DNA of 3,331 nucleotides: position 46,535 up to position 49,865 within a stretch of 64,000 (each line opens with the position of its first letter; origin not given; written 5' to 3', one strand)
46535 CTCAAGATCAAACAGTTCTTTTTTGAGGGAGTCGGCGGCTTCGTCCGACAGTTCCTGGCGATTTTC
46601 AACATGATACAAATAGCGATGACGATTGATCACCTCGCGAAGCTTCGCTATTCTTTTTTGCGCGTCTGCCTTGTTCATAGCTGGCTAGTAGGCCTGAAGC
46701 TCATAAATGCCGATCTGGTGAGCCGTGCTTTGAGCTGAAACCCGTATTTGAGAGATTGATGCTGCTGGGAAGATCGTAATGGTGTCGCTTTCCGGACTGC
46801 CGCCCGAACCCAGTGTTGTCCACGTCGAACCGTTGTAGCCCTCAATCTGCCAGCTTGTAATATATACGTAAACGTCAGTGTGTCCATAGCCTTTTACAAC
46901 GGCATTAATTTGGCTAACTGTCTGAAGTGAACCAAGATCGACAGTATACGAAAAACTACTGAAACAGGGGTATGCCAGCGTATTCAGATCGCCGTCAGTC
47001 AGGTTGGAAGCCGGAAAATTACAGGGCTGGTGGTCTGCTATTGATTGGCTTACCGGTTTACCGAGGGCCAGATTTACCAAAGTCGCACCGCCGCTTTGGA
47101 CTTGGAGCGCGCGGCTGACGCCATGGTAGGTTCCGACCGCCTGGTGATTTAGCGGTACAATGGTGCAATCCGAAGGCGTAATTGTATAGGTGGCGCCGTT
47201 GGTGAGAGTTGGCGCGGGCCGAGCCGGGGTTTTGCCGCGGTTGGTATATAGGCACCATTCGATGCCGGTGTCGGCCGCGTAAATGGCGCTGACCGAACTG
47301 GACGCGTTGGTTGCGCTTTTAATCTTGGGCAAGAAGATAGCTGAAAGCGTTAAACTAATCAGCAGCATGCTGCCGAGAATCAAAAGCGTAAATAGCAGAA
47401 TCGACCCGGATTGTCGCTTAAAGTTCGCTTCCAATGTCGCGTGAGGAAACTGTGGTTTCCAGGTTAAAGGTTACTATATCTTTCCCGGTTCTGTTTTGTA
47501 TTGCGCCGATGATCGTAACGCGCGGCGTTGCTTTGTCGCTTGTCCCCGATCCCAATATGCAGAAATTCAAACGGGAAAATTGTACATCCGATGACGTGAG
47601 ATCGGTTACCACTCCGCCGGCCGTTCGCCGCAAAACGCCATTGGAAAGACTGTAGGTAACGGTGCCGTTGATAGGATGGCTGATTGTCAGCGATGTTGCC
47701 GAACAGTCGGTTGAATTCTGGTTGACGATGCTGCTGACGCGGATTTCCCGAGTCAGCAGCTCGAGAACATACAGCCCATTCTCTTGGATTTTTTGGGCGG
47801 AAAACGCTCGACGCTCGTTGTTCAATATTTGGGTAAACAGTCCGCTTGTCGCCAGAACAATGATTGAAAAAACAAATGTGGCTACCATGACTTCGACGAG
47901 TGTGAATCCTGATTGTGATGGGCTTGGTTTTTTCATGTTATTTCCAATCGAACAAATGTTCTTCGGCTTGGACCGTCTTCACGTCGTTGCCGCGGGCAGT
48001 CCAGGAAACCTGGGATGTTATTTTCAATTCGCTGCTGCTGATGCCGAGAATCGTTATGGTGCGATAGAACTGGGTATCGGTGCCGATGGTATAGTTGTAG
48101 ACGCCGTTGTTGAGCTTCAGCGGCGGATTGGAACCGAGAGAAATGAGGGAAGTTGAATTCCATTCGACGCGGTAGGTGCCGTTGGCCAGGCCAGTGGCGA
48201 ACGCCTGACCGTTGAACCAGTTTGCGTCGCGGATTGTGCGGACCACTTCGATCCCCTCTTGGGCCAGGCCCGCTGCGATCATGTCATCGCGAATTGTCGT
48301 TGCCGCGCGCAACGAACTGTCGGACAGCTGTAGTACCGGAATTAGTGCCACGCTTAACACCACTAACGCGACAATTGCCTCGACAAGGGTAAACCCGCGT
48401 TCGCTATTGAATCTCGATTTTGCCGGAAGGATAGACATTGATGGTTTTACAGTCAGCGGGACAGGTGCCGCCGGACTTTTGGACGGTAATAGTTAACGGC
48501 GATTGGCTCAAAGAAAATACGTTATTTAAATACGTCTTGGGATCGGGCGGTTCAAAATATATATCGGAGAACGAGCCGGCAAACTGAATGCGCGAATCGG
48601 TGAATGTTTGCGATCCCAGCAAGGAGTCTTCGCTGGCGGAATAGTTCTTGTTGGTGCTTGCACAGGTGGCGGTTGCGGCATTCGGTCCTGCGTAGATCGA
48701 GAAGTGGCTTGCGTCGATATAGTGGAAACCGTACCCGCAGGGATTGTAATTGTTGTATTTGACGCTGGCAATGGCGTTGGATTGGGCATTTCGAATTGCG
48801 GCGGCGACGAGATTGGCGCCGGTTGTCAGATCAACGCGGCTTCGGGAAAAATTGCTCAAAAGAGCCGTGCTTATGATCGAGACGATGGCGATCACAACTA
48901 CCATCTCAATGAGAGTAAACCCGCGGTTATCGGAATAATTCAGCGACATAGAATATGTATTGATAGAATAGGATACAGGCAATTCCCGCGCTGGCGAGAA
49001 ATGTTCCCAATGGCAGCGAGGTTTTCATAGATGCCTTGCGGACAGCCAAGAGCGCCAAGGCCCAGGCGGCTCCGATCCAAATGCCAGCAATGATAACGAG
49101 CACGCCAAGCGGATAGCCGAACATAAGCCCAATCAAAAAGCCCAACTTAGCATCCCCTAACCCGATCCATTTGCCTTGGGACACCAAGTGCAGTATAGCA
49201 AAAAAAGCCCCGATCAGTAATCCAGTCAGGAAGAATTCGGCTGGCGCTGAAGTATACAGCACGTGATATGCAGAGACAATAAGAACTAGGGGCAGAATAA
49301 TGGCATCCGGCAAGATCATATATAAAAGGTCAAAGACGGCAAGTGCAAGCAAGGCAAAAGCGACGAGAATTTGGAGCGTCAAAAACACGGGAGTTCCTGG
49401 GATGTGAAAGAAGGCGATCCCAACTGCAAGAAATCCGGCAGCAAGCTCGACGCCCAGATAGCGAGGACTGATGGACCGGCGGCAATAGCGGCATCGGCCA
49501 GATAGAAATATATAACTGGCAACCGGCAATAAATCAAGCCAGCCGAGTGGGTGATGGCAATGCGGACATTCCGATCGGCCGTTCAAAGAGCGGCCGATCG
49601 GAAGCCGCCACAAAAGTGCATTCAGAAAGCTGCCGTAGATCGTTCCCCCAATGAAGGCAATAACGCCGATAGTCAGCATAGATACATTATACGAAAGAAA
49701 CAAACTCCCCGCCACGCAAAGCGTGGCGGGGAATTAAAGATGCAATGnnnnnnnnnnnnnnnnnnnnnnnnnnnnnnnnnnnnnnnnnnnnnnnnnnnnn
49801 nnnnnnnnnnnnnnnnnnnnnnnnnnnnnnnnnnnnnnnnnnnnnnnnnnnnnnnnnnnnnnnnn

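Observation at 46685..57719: Complete type IV pilus operon with a discoidin-domain tip/adhesin candidate, adjacent to comF: a natural-competence / DNA-uptake module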

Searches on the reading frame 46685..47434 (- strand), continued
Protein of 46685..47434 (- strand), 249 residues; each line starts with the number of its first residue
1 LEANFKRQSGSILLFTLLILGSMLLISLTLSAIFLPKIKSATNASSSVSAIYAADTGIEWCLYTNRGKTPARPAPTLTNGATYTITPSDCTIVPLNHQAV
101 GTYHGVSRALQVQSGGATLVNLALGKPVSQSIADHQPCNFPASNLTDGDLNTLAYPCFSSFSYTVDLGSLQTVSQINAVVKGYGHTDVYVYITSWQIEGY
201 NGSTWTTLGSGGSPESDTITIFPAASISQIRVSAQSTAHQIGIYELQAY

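Call 78: search_protein_families(library=pfam, max_evalue=0.01, proteins=[P0015, P0029, P0049, P0054, P0080, P0100, P0030, P0002, P0003, P0058])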
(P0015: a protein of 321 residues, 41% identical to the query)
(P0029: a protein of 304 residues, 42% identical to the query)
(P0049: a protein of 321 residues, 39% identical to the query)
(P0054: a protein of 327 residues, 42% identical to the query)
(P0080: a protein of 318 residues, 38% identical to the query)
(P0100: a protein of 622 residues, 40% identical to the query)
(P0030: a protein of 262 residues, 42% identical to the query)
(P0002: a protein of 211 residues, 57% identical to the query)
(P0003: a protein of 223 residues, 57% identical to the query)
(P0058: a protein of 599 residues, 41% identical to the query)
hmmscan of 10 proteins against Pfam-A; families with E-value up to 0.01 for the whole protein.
P0015 (321 aa): 1 family
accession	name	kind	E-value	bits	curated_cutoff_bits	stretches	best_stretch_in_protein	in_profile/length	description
PF00754.31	F5_F8_type_C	-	0.0021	18.6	28.2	1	195-313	10-121/127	F5/8 type C domain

P0029 (304 aa): 0 families

P0049 (321 aa): 1 family
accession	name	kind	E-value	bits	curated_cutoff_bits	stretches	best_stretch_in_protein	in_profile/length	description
PF00754.31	F5_F8_type_C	-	0.0031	18.1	28.2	0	187-227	10-52/127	F5/8 type C domain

P0054 (327 aa): 0 families

P0080 (318 aa): 1 family
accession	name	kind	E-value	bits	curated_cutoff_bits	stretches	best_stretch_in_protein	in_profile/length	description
PF00754.31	F5_F8_type_C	-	0.0036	17.9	28.2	0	246-309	52-122/127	F5/8 type C domain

P0100 (622 aa): 1 family
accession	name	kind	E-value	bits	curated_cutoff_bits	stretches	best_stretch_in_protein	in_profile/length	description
PF00754.31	F5_F8_type_C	-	0.00022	21.8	28.2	1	181-307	9-122/127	F5/8 type C domain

P0030 (262 aa): 2 families
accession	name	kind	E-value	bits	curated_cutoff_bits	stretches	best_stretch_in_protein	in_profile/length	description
PF00754.31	F5_F8_type_C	-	2.9e-10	40.8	28.2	1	147-250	12-118/127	F5/8 type C domain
PF22633.2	F5_F8_type_C_2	-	2.6e-07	31.6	27.8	1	152-219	1-68/91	NedA-like, galactose-binding domain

P0002 (211 aa): 2 families
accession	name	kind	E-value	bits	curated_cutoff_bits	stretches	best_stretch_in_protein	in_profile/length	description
PF00754.31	F5_F8_type_C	-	2e-07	31.6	28.2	1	97-206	10-125/127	F5/8 type C domain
PF22633.2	F5_F8_type_C_2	-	0.00054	21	27.8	1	105-193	1-90/91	NedA-like, galactose-binding domain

P0003 (223 aa): 3 families
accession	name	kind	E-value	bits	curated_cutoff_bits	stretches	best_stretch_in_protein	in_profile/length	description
PF01471.23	PG_binding_1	-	6e-17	62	23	1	166-220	2-56/57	Putative peptidoglycan binding domain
PF00754.31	F5_F8_type_C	-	1.5e-05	25.6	28.2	1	31-136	12-122/127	F5/8 type C domain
PF08823.16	PG_binding_2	-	3.7e-05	24.3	21.1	1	156-209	2-58/74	Putative peptidoglycan binding domain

P0058 (599 aa): 3 families
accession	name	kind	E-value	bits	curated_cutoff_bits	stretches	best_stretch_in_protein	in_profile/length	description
PF07610.17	DUF1573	-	4.8e-06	26.9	26.1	1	156-236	9-87/98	Protein of unknown function (DUF1573)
PF22544.2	HYDIN_VesB_CFA65-like_Ig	-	0.0029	18.2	25.5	1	166-233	21-88/100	HYDIN/CFA65/VesB-like, Ig-like domain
PF22067.2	Cep192_D3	-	0.0045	17.5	27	0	164-222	17-75/99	Cep192 domain 3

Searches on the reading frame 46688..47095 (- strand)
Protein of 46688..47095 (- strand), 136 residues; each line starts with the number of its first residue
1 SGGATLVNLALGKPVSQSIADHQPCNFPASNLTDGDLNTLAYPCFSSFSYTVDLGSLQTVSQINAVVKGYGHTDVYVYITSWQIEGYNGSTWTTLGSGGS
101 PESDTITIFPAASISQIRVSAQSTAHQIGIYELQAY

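Call 81: search_solved_structures(query=window:46688-47095:-, max_evalue=1, show_alignments=2)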
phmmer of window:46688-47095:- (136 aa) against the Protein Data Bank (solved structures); distinct sequences matched with E-value up to 1: 8.
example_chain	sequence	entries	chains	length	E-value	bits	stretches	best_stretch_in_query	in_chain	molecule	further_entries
2v72_A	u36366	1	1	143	0.032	17.3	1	16-121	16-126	EXO-ALPHA-SIALIDASE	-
4a42_A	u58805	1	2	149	0.13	15.4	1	25-95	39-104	ALPHA-N-ACETYLGLUCOSAMINIDASE FAMILY PROTEIN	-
6pok_A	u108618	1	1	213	0.41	13.7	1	78-123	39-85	Roundabout homolog 3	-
8c5g_A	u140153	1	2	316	0.67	13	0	51-101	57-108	Neuropilin-1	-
9s56_A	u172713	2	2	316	0.67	13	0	51-101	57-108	Neuropilin-1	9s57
9eou_A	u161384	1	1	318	0.68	13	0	51-101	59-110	Neuropilin-1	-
2qqi_A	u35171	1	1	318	0.69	13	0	51-101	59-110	Neuropilin-1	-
2wdw_A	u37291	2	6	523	0.97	12.5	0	12-45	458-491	PUTATIVE HEXOSE OXIDASE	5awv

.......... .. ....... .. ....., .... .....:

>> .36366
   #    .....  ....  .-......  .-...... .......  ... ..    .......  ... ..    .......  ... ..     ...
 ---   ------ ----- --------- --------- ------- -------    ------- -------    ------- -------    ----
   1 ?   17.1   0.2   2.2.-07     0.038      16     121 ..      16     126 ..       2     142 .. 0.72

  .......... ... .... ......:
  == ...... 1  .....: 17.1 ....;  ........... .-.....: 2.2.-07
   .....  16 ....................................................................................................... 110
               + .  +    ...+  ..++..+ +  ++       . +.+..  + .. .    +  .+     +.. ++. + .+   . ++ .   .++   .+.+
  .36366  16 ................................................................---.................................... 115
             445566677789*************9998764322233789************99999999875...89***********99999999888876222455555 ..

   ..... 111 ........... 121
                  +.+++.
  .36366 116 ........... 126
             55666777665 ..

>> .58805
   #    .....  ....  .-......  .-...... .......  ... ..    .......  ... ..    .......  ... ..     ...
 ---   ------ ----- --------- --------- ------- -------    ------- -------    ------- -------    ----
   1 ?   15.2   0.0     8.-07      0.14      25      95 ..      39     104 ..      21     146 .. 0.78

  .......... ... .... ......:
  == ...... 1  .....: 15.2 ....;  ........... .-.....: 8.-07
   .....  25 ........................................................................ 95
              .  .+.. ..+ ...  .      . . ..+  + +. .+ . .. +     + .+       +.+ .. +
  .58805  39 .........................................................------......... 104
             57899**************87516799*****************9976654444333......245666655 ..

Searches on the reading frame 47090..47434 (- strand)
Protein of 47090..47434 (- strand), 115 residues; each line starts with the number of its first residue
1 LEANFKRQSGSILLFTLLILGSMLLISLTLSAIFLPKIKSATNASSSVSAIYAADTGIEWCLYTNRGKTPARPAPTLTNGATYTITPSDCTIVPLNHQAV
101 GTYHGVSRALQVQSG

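Call 37: search_solved_structures(query=A2, max_evalue=10, show_alignments=3)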
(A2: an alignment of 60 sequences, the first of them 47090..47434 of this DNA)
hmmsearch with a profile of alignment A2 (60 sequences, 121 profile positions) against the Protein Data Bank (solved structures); distinct sequences matched with E-value up to 10: 3.
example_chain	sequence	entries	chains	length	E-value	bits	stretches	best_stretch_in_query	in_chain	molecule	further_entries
4x2h_B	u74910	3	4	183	1.3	12.2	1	52-86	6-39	Putative uncharacterized protein | Mtr2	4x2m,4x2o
4wp5_B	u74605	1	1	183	1.3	12.2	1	52-86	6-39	Mtr2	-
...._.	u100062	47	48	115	3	11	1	14-46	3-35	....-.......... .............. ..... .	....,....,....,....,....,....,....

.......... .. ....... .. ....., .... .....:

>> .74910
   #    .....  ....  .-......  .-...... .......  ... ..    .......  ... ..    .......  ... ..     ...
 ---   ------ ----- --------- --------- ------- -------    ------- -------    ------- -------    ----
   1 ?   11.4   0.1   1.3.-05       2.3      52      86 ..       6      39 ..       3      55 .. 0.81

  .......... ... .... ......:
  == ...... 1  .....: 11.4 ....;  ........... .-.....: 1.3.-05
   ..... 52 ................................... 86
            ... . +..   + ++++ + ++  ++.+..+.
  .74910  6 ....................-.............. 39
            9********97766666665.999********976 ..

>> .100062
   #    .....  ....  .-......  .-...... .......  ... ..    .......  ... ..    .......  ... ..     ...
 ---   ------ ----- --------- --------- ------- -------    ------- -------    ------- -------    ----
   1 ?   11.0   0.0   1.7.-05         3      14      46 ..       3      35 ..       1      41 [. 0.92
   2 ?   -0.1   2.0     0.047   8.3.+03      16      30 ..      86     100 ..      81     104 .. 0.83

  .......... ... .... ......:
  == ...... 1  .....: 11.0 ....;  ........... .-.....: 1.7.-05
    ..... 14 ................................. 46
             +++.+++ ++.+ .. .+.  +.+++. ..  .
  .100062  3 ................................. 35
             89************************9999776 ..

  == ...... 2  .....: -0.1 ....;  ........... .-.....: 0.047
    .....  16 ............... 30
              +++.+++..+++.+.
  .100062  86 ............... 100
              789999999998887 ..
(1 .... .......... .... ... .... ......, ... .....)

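Call 38: search_protein_families(library=pfam, alignment_id=A2, max_evalue=1)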
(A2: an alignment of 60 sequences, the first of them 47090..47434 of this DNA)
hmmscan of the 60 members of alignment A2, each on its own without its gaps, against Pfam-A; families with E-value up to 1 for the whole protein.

A. member 1, window:47090-47434:- (115 aa): 0 families

B. families by the number of members that match (of 60 scanned): 30 families (the first 25 are shown)
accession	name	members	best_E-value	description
PF14341.11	PilX_N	9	8.3e-06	PilX N-terminal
PF04159.19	NB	2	0.0092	NB glycoprotein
PF17499.7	Pilosulin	2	0.11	Ant venom peptides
PF06305.16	LapA_dom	2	0.21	Lipopolysaccharide assembly protein A domain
PF10841.13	DUF2644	1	0.0046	Protein of unknown function (DUF2644)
PF05425.18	CopD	1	0.0078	Copper resistance protein D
PF00517.22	GP41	1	0.017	Retroviral envelope protein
PF02723.19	CoV_E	1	0.018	Coronavirus small envelope protein E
PF06612.16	DUF1146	1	0.025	Protein of unknown function (DUF1146)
PF22533.2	WIV_dom_3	1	0.03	Protein P1-like, WIV domain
PF06691.16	DUF1189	1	0.035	Protein of unknown function (DUF1189)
PF18967.5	PycTM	1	0.037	Pycsar effector protein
PF23689.1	YldA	1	0.071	YldA-like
PF18270.6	Evf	1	0.078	Virulence factor Evf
PF00291.31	PALP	1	0.11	Pyridoxal-phosphate dependent enzyme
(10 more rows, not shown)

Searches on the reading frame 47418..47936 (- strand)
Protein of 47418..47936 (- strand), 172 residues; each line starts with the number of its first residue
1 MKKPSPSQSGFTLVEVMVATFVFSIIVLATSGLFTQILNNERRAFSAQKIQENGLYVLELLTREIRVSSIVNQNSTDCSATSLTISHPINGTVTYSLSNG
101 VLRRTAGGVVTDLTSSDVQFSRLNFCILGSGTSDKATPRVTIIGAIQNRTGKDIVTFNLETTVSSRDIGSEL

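Call 4: search_protein_families(library=pfam, max_evalue=1, proteins=[window:47418-47936:-])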
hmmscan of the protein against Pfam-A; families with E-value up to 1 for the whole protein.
window:47418-47936:- (172 aa): 1 family
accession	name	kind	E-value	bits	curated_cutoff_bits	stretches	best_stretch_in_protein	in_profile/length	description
PF07963.17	N_methyl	-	3.6e-08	33.1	21.2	1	7-29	3-25/27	Prokaryotic N-terminal methylation motif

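Call 62: search_protein_families(library=ncbifam, max_evalue=0.01, proteins=[window:47418-47936:-])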
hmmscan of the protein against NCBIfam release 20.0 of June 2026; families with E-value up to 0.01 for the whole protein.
window:47418-47936:- (172 aa): 9 families
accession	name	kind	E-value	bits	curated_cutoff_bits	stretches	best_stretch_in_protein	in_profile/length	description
NF041002.1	pilin_ComGF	equivalog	7.2e-08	32.8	80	1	8-106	1-96/139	competence type IV pilus minor pilin ComGF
TIGR02532.1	IV_pilin_GFxxxE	domain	2.8e-06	26.9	16.3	1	8-30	1-23/24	prepilin-type N-terminal cleavage/methylation domain-containing protein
TIGR02523.1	type_IV_pilV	equivalog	2.9e-05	24.6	52.2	1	8-83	1-72/139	type IV pilus modification protein PilV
NF041013.1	T4P_ComGE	equivalog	5.6e-05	23.2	49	1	9-50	4-45/83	competence type IV pilus minor pilin ComGE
NF007660.0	PRK10332.1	equivalog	0.00019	21.9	86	1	3-88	3-91/107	prepilin-type N-terminal cleavage/methylation domain-containing protein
NF007848.0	PRK10557.1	equivalog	0.0003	20.2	120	1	6-70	8-72/192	prepilin peptidase-dependent protein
NF038304.1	EPS_HpsC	equivalog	0.00078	19.1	200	1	3-49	15-65/318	hormogonium polysaccharide secretion pseudopilin HpsC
TIGR01711.1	gspJ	equivalog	0.0032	17.3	64.85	1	10-52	2-45/192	type II secretion system minor pseudopilin GspJ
NF040982.1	ComGD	equivalog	0.0066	16.9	70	1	8-50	1-43/139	competence type IV pilus minor pilin ComGD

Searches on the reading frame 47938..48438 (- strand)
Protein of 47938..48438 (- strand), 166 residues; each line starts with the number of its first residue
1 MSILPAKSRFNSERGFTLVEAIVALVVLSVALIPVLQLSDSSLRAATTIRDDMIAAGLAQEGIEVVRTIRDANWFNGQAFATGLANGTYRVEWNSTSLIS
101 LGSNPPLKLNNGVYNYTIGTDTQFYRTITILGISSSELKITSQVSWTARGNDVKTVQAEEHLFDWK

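Call 4: search_protein_families(library=pfam, max_evalue=1, proteins=[window:47938-48438:-])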
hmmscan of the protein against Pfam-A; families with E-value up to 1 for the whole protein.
window:47938-48438:- (166 aa): 2 families
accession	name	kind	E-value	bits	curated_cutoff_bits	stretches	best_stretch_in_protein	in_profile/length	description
PF07963.17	N_methyl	-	5.8e-07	29.3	21.2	1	11-35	2-26/27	Prokaryotic N-terminal methylation motif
PF22313.1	DIP0205-like_N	-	0.15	12.4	27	1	38-69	12-42/57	DIP0205-like, N-terminal domain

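Call 62: search_protein_families(library=ncbifam, max_evalue=0.01, proteins=[window:47938-48438:-])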
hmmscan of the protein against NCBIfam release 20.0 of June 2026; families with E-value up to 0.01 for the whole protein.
window:47938-48438:- (166 aa): 7 families
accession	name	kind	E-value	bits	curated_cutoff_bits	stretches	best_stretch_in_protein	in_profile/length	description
TIGR01707.1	gspI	equivalog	1.6e-06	28.6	44.35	1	15-61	1-47/101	type II secretion system minor pseudopilin GspI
TIGR02523.1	type_IV_pilV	equivalog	2.4e-06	28.1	52.2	1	14-86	2-74/139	type IV pilus modification protein PilV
NF041013.1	T4P_ComGE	equivalog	6.8e-05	22.9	49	1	14-64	4-54/83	competence type IV pilus minor pilin ComGE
TIGR02532.1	IV_pilin_GFxxxE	domain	0.00072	19.3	16.3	1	14-32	2-20/24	prepilin-type N-terminal cleavage/methylation domain-containing protein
NF041002.1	pilin_ComGF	equivalog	0.00096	19.4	80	1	13-35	1-23/139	competence type IV pilus minor pilin ComGF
NF038303.1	EPS_HpsB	equivalog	0.0022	18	150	1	12-39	1-31/211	hormogonium polysaccharide secretion pseudopilin HpsB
NF047828.1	T3SSXpsI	equivalog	0.0059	16.6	150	0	14-62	2-50/132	type II secretion system protein XpsI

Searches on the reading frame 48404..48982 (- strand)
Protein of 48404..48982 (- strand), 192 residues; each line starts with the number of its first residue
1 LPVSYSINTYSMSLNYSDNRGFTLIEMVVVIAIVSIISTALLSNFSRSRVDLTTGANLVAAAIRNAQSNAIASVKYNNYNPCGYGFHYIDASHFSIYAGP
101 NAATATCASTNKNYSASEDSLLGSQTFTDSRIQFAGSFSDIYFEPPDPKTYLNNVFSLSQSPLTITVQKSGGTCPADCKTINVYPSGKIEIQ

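Call 4: search_protein_families(library=pfam, max_evalue=1, proteins=[window:48404-48982:-])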
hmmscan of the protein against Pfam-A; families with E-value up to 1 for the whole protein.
window:48404-48982:- (192 aa): 1 family
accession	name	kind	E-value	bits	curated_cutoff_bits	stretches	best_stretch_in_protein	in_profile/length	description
PF07963.17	N_methyl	-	3.2e-09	36.4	21.2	1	18-42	3-27/27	Prokaryotic N-terminal methylation motif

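Call 62: search_protein_families(library=ncbifam, max_evalue=0.01, proteins=[window:48404-48982:-])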
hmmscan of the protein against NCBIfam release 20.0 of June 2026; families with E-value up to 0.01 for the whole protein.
window:48404-48982:- (192 aa): 14 families
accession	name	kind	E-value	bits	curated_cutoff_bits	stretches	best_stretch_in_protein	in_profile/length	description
TIGR02532.1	IV_pilin_GFxxxE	domain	1.1e-08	34.5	16.3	1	20-42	2-24/24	prepilin-type N-terminal cleavage/methylation domain-containing protein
TIGR01708.2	typeII_sec_gspH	equivalog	4.5e-07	30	80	1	20-71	2-55/169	type II secretion system minor pseudopilin GspH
NF041013.1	T4P_ComGE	equivalog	8.4e-07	29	49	1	18-51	2-35/83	competence type IV pilus minor pilin ComGE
NF040982.1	ComGD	equivalog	2e-06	28.2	70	1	19-75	1-59/139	competence type IV pilus minor pilin ComGD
NF007862.0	PRK10574.1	equivalog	1.3e-05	25.4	138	1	18-97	3-81/145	prepilin peptidase-dependent pilin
NF040999.1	pilin_ComGC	equivalog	2.7e-05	24.3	75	1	20-55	2-37/84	competence type IV pilus major pilin ComGC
NF007800.0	PRK10506.1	equivalog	0.00018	21.4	158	1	16-70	5-61/163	prepilin peptidase-dependent protein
NF041775.1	typeIV_PilA_Myxo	equivalog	0.00029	20.9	400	1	18-47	9-38/214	type IV pilin protein PilA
NF047827.1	T3SSXpsH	equivalog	0.0004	20.2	160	1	20-75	1-58/145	type II secretion system protein XpsH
TIGR01707.1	gspI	equivalog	0.0021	18.5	44.35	1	21-49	1-29/101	type II secretion system minor pseudopilin GspI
NF041002.1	pilin_ComGF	equivalog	0.0038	17.5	80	1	19-43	1-25/139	competence type IV pilus minor pilin ComGF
TIGR02596.1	TIGR02596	subfamily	0.0056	16.8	70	1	22-71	1-52/196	Verru_Chthon cassette protein D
TIGR01710.1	typeII_sec_gspG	equivalog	0.0062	16.6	88.85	1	20-50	1-35/134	type II secretion system major pseudopilin GspG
NF047828.1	T3SSXpsI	equivalog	0.0079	16.2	150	0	20-68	2-49/132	type II secretion system protein XpsI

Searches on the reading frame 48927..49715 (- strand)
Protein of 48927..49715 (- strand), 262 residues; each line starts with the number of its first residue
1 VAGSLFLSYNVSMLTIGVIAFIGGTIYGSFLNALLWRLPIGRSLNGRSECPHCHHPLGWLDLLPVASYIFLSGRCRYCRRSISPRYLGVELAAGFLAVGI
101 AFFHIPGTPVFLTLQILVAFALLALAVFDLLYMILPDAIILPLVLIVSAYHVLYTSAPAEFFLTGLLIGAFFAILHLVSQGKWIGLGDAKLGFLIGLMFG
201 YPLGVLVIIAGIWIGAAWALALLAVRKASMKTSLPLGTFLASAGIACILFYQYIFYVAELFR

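Call 3: search_protein_families(library=pfam, max_evalue=0.01, proteins=[window:48927-49715:-])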
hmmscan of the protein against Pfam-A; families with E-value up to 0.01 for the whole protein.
window:48927-49715:- (262 aa): 2 families
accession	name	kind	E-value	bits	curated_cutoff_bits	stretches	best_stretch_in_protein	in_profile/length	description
PF06750.18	A24_N_bact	-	3e-26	91.8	23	1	24-101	3-81/84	Bacterial Peptidase A24 N-terminal domain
PF01478.23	Peptidase_A24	-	6.9e-09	36.5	26.5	1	117-220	2-104/104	Type IV leader peptidase family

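Call 62: search_protein_families(library=ncbifam, max_evalue=0.01, proteins=[window:48927-49679:-])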
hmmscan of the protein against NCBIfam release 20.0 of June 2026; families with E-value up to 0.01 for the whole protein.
window:48927-49679:- (250 aa): 0 families
